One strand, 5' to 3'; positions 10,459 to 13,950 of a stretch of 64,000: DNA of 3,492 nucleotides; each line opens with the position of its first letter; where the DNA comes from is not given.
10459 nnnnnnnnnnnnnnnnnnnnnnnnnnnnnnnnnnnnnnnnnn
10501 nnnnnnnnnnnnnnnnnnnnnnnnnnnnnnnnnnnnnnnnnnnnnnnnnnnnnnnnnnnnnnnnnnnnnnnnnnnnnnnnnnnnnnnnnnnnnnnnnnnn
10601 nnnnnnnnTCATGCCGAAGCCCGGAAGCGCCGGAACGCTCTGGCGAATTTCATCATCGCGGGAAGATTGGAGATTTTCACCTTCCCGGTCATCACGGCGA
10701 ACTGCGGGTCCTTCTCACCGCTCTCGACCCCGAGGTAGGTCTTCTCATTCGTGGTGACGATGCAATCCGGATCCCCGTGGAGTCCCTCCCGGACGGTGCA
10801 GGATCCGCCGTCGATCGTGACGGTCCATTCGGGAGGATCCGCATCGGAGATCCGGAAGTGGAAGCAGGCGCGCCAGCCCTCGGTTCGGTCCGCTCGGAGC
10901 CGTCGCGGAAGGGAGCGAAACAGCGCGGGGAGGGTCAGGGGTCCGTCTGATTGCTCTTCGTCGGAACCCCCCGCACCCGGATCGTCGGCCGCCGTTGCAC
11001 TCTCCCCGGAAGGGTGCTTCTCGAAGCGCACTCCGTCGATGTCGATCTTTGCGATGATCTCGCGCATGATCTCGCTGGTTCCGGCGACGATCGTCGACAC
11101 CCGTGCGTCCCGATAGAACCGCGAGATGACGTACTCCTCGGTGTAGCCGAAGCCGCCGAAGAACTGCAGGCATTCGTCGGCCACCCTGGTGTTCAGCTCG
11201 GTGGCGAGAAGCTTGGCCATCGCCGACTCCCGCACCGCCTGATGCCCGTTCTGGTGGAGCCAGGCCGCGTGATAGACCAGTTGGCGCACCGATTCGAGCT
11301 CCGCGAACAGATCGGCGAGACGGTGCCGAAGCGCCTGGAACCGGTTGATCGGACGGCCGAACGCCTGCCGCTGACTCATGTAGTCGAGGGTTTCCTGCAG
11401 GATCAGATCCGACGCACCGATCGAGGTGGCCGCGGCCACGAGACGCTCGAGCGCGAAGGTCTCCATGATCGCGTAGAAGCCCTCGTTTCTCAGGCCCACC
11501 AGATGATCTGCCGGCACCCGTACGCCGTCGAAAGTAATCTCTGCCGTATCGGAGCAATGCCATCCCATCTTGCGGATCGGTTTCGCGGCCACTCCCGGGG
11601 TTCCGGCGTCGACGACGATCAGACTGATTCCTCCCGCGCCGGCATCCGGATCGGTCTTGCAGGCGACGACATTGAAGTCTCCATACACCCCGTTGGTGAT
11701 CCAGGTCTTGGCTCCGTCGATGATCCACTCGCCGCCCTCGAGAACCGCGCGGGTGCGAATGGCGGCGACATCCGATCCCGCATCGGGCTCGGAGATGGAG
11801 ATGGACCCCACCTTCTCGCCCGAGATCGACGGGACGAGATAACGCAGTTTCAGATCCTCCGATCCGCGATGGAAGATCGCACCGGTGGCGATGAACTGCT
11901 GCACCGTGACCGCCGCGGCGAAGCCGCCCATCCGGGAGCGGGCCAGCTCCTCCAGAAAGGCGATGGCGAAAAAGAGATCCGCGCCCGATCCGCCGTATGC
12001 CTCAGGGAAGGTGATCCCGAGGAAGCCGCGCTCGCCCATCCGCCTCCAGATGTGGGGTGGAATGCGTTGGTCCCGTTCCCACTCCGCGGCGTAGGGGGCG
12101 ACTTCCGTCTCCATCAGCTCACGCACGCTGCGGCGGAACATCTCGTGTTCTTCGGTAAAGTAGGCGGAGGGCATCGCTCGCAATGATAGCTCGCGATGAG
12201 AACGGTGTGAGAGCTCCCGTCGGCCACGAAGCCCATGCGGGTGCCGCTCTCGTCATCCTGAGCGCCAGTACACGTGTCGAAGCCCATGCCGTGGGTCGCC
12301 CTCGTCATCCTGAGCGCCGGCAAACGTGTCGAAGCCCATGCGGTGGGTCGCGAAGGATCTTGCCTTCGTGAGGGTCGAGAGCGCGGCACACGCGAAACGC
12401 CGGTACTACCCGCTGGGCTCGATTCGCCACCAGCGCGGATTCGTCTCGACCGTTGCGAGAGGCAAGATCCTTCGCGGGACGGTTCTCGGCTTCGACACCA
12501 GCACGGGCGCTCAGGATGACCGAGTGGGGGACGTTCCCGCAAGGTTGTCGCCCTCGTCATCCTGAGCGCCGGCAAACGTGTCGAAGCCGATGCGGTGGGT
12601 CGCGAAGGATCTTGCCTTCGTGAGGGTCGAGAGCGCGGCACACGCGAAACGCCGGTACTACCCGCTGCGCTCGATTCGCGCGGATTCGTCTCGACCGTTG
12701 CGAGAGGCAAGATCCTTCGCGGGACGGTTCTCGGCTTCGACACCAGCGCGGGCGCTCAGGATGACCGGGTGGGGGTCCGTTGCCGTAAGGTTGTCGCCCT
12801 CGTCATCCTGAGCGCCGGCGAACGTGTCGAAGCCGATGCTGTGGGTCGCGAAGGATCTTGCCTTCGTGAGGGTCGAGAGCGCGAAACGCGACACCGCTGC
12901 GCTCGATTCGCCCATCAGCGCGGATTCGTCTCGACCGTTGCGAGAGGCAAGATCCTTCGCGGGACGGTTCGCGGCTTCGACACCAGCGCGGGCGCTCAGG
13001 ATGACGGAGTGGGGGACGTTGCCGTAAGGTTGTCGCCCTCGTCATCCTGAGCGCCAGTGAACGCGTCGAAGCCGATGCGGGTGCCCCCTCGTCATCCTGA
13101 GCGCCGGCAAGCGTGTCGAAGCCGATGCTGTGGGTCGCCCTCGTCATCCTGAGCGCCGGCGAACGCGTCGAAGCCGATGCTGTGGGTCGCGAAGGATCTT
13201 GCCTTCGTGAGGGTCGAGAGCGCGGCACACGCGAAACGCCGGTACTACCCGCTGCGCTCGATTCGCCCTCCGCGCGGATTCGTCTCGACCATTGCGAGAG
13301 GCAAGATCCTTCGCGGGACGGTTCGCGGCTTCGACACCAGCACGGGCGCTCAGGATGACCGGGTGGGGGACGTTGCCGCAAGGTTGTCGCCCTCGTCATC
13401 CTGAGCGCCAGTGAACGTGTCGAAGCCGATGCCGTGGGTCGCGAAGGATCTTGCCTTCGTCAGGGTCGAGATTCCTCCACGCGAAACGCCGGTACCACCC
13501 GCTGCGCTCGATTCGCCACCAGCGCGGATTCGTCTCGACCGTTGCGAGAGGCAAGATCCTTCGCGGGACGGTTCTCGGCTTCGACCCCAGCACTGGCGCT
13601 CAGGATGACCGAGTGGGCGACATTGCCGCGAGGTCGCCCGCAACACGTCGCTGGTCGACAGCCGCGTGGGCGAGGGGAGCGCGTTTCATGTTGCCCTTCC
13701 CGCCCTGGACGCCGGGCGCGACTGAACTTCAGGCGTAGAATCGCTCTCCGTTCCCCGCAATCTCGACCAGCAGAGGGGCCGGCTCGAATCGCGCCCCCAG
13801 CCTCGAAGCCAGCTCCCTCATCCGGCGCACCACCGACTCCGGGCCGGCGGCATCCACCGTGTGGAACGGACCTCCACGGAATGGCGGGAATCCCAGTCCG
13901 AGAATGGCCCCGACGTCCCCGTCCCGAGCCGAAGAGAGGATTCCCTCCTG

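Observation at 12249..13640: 1.4-kb tandem array of ~250-bp units, each a ~215-nt long hairpin, inside a beta-oxidation operon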

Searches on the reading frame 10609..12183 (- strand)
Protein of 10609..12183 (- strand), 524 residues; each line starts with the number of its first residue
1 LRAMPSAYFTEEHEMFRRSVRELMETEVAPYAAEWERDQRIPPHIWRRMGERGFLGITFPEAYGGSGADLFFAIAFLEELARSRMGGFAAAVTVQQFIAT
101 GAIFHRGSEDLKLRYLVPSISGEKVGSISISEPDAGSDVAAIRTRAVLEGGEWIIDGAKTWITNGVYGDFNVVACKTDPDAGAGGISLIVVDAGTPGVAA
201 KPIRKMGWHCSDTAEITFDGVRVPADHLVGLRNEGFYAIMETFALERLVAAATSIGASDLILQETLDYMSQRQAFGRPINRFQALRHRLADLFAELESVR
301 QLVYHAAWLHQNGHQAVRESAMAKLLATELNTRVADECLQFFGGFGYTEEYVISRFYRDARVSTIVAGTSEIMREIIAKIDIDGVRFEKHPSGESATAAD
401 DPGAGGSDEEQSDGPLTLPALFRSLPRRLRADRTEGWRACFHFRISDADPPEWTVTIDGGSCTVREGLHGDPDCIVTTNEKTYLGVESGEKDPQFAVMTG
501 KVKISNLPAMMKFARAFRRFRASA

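Call 10: search_protein_families(library=pfam, proteins=[window:10609-12183:-])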
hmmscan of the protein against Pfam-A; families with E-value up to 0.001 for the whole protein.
window:10609-12183:- (524 aa): 6 families
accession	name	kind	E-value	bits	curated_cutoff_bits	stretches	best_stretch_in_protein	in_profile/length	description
PF00441.29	Acyl-CoA_dh_1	-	8e-49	166.1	22.4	1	233-379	1-147/150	Acyl-CoA dehydrogenase, C-terminal domain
PF02771.21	Acyl-CoA_dh_N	-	2.8e-33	115.1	22.9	1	10-123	1-113/113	Acyl-CoA dehydrogenase, N-terminal domain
PF02770.24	Acyl-CoA_dh_M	-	5.8e-21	74.9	33.3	1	128-221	2-97/97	Acyl-CoA dehydrogenase, middle domain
PF08028.16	Acyl-CoA_dh_2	-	4.1e-17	63.1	22.7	1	248-368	1-131/134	Acyl-CoA dehydrogenase, C-terminal domain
PF02036.22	SCP2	-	1.1e-10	42.1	21.3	1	429-517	11-100/101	SCP-2 sterol transfer family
PF22924.1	ACOX_C_alpha1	-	0.00015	22.1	27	1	266-378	49-165/169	Acyl-CoA oxidase, C-alpha1 domain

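Call 18: find_encoding_contigs(protein=window:10609-12174:-, flank=10000, max_places=6)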
Protein window:10609-12174:- (521 aa): no gene with exactly this product is on record in the collection.

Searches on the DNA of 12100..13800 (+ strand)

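Call 5: search_rna_families(source=window, start=12100, end=13800, threshold=evalue, max_evalue=10)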
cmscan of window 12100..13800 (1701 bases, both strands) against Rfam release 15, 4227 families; matches with E-value up to 10: 17.
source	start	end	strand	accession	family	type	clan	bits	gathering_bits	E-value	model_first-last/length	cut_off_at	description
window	12442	12635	+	RF04104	MIR918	Gene; miRNA;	-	44.9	268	4e-06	1-265/265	no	MIR918 microRNA precursor family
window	12576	12744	+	RF04119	MIR1858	Gene; miRNA;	-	30.3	137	0.011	1-197/197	no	MIR1858 microRNA precursor family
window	13165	13337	+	RF04159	MIR1437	Gene; miRNA;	-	27.8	168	0.036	1-192/192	no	MIR1437 microRNA precursor family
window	12991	13058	+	RF01059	mir-598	Gene; miRNA;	-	25.6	69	0.014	1-80/80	no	mir-598 microRNA precursor family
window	12972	13124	+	RF04159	MIR1437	Gene; miRNA;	-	24.2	168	0.22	1-192/192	no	MIR1437 microRNA precursor family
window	12972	13124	-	RF04159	MIR1437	Gene; miRNA;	-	23.5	168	0.3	1-192/192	no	MIR1437 microRNA precursor family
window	13323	13430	+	RF04110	MIR5084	Gene; miRNA;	-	22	110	0.35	1-122/122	no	MIR5084 microRNA precursor family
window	12742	12825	+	RF03889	mir-4776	Gene; miRNA;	-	21.3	97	0.52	1-80/80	no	mir-4776 microRNA precursor family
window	13153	13349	-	RF04159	MIR1437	Gene; miRNA;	-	21.3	168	0.94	1-192/192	no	MIR1437 microRNA precursor family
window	12742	12825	-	RF03889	mir-4776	Gene; miRNA;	-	20.7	97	0.75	1-80/80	no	mir-4776 microRNA precursor family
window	12986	13064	+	RF03889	mir-4776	Gene; miRNA;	-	20.1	97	1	1-80/80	no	mir-4776 microRNA precursor family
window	13336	13418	-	RF03889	mir-4776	Gene; miRNA;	-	19.2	97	1.8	1-80/80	no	mir-4776 microRNA precursor family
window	12986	13064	-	RF03889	mir-4776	Gene; miRNA;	-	18.7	97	2.4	1-80/80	no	mir-4776 microRNA precursor family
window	13346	13408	+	RF04159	MIR1437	Gene; miRNA;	-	18.1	168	4.7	1-192/192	no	MIR1437 microRNA precursor family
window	12984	13084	+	RF02647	Cis52_sRNA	Gene; sRNA;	-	16.5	56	2.5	1-179/179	no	Ruegeria cis52 sRNA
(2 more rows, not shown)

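Call 24: search_dna_similar(query=window:12547-12792:+, collection=plasmids, mode=distant, max_evalue=0.01)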
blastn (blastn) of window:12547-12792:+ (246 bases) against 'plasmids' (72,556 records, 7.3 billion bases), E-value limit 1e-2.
No match.

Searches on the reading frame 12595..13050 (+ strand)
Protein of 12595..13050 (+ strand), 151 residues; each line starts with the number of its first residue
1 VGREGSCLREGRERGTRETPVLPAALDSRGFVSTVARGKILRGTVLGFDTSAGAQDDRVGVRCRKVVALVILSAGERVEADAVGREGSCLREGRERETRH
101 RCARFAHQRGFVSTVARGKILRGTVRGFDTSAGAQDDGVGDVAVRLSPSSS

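Call 75: search_protein_families(library=pfam, proteins=[window:12595-13050:+], max_evalue=0.01)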
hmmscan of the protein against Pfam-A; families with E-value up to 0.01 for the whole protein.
window:12595-13050:+ (151 aa): 0 families

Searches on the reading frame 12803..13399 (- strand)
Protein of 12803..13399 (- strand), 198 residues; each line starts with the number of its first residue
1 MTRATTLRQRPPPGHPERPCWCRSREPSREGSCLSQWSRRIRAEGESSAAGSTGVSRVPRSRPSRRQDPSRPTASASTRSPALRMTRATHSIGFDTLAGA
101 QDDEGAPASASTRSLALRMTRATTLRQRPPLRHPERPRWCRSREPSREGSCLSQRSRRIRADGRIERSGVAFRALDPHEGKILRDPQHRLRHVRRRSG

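Call 75: search_protein_families(library=pfam, proteins=[window:12803-13399:-], max_evalue=0.01)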
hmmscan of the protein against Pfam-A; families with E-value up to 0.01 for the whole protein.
window:12803-13399:- (198 aa): 0 families

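Call 76: find_homologous_proteins(query=window:12803-13399:-, max_evalue=0.001)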
Query window:12803-13399:-: 2018 candidates shared short words with the query, none scored E <= 0.001.
